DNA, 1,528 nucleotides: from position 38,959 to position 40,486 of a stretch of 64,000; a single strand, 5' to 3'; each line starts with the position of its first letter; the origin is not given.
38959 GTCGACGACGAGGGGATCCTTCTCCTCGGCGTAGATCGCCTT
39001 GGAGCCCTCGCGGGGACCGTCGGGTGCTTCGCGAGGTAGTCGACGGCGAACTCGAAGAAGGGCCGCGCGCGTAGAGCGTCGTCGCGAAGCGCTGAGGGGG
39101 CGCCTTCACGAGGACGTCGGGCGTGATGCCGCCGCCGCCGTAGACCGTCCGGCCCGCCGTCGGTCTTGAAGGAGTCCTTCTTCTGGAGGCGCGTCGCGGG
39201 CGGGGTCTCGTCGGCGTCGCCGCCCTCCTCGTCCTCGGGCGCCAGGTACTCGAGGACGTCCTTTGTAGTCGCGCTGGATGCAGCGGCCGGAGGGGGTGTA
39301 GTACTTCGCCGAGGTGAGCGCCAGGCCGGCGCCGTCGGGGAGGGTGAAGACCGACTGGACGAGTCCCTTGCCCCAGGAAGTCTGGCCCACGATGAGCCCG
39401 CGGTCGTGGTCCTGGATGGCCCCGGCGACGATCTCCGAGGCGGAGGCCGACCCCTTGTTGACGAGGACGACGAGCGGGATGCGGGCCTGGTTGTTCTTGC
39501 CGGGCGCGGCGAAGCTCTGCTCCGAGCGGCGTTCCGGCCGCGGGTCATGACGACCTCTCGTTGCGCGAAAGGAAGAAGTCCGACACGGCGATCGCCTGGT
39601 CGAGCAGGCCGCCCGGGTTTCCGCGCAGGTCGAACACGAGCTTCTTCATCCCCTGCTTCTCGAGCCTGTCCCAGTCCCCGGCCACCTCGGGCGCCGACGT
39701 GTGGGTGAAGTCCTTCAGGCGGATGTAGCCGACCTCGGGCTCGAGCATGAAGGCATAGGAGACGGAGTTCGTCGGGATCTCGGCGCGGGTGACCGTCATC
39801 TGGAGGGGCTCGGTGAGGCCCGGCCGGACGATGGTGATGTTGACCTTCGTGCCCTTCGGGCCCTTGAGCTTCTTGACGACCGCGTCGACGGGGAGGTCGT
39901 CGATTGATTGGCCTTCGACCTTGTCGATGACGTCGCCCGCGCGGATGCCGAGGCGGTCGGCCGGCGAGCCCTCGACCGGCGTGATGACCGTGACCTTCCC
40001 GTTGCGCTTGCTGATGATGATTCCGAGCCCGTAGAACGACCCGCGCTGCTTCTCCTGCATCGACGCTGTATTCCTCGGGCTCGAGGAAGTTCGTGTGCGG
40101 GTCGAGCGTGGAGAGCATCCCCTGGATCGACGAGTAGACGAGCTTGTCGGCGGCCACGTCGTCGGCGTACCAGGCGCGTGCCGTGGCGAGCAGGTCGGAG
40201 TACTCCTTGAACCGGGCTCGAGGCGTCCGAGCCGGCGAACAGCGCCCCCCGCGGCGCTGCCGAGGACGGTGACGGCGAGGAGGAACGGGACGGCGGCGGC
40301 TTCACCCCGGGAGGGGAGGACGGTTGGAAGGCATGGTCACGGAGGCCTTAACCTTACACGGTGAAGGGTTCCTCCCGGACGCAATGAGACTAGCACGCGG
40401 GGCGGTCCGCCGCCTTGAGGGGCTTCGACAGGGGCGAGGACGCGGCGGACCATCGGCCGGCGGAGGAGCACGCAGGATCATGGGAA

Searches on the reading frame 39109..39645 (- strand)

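Call 73: search_protein_families(library=pfam, proteins=[window:39109-39645:-], max_evalue=0.01)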
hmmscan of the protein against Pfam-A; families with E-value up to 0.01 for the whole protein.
window:39109-39645:- (179 aa): 1 family
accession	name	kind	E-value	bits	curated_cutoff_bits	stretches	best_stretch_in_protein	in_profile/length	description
PF03572.23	Peptidase_S41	-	1.2e-29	103.4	24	1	34-125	69-156/165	Peptidase family S41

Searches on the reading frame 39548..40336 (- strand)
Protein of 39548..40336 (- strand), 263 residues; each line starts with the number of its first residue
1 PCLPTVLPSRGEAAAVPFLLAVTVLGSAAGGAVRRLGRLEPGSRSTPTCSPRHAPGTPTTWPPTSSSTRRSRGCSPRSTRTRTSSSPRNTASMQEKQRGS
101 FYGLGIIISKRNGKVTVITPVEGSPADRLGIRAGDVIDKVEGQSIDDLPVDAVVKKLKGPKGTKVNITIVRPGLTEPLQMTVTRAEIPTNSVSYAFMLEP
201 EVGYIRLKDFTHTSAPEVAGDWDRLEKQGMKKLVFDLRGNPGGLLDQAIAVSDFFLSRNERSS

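Call 73: search_protein_families(library=pfam, proteins=[window:39548-40336:-], max_evalue=0.01)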
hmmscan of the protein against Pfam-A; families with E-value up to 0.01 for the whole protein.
window:39548-40336:- (263 aa): 4 families
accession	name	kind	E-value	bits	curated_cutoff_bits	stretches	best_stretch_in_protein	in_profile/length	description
PF03572.23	Peptidase_S41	-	2.3e-14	53.7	24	1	202-258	2-58/165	Peptidase family S41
PF17820.7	PDZ_6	-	1.3e-12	47.7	27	1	118-171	3-54/54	PDZ domain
PF00595.29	PDZ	-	4.9e-10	40.1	23.2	1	98-169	8-80/81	PDZ domain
PF13180.12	PDZ_2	-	4.3e-09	37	27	1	104-178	3-76/80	PDZ domain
